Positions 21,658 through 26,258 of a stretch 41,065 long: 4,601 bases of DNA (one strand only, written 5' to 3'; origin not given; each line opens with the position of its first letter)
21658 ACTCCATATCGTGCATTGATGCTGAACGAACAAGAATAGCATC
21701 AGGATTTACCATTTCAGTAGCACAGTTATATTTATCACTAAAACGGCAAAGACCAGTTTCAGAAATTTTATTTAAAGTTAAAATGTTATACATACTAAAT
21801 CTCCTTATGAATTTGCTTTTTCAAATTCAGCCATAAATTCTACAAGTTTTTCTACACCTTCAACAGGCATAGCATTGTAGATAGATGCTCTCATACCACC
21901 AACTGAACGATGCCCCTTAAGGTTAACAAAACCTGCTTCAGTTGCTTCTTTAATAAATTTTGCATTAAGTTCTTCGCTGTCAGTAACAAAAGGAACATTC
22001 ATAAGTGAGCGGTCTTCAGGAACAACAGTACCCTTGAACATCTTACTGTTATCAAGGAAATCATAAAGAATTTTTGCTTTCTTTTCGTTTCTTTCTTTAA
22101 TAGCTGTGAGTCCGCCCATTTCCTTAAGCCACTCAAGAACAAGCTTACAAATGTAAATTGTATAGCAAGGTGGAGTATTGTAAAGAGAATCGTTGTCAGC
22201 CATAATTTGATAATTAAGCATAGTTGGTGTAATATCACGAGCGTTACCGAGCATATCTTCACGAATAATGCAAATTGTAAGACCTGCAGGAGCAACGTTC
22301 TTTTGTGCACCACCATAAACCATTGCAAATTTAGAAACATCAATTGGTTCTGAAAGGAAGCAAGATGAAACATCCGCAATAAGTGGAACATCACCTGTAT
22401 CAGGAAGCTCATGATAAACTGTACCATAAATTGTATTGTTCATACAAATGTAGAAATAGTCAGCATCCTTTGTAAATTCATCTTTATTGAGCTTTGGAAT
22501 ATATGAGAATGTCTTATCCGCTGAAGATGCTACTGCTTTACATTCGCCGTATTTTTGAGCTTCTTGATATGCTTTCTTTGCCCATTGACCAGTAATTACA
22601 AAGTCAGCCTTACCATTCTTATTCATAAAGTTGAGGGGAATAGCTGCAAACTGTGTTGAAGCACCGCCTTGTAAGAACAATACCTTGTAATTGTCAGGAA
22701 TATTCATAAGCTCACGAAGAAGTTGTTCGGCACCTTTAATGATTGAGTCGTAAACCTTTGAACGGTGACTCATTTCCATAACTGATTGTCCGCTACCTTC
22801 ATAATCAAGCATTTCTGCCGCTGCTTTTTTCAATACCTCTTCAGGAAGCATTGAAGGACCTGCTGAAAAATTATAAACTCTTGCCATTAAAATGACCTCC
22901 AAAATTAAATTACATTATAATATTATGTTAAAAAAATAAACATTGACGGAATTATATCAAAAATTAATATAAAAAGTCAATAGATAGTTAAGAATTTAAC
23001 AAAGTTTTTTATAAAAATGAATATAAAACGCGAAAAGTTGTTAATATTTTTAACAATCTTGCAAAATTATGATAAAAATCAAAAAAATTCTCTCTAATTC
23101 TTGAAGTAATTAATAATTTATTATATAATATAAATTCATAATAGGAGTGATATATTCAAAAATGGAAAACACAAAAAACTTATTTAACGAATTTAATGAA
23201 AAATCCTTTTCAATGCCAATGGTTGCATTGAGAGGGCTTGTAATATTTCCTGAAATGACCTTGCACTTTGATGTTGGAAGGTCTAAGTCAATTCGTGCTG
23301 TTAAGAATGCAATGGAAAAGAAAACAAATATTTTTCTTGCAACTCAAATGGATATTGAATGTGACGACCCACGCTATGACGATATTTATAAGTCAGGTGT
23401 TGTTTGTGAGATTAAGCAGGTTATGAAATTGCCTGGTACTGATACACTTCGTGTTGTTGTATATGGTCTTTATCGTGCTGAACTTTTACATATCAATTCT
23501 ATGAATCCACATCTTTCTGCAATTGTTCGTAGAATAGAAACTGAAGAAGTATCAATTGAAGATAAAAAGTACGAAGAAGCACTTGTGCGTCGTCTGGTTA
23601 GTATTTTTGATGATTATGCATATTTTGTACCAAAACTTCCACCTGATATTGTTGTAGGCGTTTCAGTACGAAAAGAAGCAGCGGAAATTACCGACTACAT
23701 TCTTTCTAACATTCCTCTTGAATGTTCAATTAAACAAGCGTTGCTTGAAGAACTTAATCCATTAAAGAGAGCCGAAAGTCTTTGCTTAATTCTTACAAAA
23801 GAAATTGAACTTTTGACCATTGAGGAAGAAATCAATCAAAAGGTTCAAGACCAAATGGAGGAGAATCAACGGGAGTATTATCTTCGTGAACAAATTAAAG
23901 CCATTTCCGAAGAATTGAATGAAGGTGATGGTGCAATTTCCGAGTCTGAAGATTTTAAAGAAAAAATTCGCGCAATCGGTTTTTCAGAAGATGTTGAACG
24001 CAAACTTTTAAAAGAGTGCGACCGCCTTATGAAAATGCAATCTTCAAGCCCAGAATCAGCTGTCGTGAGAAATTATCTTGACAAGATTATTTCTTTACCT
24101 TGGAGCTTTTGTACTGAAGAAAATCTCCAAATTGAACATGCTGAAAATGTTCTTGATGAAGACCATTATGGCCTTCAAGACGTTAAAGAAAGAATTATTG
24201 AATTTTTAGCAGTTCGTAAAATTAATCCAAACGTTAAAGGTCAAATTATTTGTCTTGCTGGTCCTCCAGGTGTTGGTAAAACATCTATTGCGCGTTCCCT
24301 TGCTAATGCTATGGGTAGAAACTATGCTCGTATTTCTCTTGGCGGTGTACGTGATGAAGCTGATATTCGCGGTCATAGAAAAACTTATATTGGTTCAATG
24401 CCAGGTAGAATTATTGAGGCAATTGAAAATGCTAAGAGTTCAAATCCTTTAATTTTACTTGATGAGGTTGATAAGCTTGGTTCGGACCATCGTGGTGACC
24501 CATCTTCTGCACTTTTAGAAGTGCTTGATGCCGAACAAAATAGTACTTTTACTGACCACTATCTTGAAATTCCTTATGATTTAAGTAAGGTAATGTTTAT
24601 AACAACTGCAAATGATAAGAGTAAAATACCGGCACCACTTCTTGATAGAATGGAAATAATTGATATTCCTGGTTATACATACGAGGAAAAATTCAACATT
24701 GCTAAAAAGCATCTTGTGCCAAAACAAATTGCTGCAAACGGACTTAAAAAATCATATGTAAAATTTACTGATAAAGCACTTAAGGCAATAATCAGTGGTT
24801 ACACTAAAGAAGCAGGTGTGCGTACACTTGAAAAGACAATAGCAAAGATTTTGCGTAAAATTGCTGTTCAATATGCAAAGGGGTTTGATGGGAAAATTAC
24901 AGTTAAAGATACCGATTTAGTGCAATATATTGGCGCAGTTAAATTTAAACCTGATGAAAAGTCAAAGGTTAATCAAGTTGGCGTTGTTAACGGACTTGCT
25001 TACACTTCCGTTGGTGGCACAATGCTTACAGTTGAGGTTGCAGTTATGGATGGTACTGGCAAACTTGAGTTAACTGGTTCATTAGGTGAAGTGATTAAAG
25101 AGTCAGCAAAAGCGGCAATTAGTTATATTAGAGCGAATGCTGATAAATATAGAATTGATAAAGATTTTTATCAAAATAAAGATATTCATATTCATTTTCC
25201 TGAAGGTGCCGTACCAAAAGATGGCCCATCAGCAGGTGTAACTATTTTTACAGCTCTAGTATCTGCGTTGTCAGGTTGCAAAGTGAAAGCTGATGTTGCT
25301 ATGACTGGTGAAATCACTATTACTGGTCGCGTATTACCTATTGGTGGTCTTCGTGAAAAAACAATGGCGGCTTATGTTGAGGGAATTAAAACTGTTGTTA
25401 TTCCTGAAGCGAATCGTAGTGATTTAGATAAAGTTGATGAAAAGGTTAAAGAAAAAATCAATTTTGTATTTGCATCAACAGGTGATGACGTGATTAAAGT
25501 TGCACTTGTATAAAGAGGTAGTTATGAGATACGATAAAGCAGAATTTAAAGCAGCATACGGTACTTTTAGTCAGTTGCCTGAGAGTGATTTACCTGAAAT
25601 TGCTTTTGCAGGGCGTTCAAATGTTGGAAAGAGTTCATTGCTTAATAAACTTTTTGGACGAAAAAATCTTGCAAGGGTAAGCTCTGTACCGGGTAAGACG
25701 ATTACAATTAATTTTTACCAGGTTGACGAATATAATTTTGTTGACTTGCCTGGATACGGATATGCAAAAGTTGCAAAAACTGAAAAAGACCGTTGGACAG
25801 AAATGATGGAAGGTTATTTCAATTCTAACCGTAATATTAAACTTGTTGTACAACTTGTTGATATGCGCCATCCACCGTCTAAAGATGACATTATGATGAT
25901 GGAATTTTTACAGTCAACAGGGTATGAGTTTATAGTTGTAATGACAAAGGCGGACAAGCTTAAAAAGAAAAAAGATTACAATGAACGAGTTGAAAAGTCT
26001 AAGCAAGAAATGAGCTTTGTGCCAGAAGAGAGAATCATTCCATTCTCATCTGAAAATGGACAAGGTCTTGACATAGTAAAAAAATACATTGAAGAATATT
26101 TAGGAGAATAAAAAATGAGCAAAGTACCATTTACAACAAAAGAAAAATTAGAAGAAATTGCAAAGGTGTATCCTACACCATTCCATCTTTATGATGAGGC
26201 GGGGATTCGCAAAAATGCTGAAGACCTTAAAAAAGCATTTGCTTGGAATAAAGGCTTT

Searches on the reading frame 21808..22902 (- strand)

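Call 37: search_protein_families(library=pfam, proteins=[window:21808-22902:-], max_evalue=0.00001)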
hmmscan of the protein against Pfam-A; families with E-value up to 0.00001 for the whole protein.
window:21808-22902:- (365 aa): 1 family
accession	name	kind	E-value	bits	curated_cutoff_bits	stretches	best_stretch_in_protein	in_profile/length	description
PF00266.25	Aminotran_5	-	4.1e-45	154.8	21.5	1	9-353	1-371/371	Aminotransferase class-V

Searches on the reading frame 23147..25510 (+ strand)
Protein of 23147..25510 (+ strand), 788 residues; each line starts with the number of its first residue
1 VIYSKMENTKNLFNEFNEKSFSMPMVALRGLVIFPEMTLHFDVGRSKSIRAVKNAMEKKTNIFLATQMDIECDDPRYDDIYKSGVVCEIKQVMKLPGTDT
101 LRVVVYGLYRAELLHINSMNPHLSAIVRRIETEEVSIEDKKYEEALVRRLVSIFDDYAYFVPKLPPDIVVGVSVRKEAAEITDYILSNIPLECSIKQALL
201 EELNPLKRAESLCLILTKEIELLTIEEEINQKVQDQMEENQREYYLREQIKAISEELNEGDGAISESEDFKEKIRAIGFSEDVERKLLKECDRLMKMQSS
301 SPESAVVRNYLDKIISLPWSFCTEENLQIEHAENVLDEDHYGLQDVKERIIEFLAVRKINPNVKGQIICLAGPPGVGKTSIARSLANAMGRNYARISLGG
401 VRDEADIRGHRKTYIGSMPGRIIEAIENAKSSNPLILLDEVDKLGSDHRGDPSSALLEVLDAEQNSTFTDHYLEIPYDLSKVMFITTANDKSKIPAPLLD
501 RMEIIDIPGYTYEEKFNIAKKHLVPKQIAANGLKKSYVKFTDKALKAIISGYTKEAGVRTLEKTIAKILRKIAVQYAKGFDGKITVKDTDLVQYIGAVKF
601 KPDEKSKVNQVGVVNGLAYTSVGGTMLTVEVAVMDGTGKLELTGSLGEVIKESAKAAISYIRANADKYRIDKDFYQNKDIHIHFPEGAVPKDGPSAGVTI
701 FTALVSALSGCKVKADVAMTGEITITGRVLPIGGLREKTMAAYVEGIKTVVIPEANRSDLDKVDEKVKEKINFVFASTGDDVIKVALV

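Call 37: search_protein_families(library=pfam, proteins=[window:23147-25510:+], max_evalue=0.00001)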
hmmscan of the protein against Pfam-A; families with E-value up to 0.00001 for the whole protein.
window:23147-25510:+ (788 aa): 6 families
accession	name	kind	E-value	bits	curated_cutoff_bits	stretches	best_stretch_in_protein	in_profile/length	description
PF05362.19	Lon_C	-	1.1e-85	286.9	21.1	1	586-788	2-204/205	Lon protease (S16) C-terminal proteolytic domain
PF02190.22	LON_substr_bdg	-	1.8e-38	132.9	28.7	1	23-218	2-200/200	ATP-dependent protease La (LON) substrate-binding domain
PF00004.35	AAA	-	8.3e-28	97.9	21.2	1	368-504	1-125/131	ATPase family associated with various cellular activities (AAA)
PF22667.2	Lon_lid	-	7.1e-21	74.1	27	1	530-579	2-51/57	Lon protease AAA+ ATPase lid domain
PF07728.20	AAA_5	-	9.6e-09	35.8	22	1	368-502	2-139/139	AAA domain (dynein-related subfamily)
PF13541.12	ChlI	-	1.6e-08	34.9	27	1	629-756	1-121/121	Subunit ChlI of Mg-chelatase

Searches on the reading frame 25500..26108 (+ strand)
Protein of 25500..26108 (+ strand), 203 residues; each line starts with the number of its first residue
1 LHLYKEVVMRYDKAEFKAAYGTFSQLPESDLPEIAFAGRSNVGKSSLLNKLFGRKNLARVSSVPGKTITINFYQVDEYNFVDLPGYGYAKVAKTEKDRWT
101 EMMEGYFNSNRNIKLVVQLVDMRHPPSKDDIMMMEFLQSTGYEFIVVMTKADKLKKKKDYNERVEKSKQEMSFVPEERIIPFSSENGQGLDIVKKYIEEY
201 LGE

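Call 37: search_protein_families(library=pfam, proteins=[window:25500-26108:+], max_evalue=0.00001)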
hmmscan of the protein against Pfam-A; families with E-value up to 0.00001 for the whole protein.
window:25500-26108:+ (203 aa): 5 families
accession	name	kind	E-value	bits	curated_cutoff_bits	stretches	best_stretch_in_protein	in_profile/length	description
PF01926.29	MMR_HSR1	-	2.3e-20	73.2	21.9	1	33-150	1-113/113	50S ribosome-binding GTPase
PF02421.24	FeoB_N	-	5.2e-12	46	27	1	33-195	2-154/156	Ferrous iron transport protein B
PF03193.22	RsgA_GTPase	-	4.2e-08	33.6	30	0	34-59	109-136/174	RsgA GTPase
PF00350.29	Dynamin_N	-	1.8e-07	31.8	27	0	34-59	1-26/168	Dynamin family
PF00009.33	GTP_EFTU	-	7.3e-06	26.1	26.5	0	109-200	89-185/188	Elongation factor Tu GTP binding domain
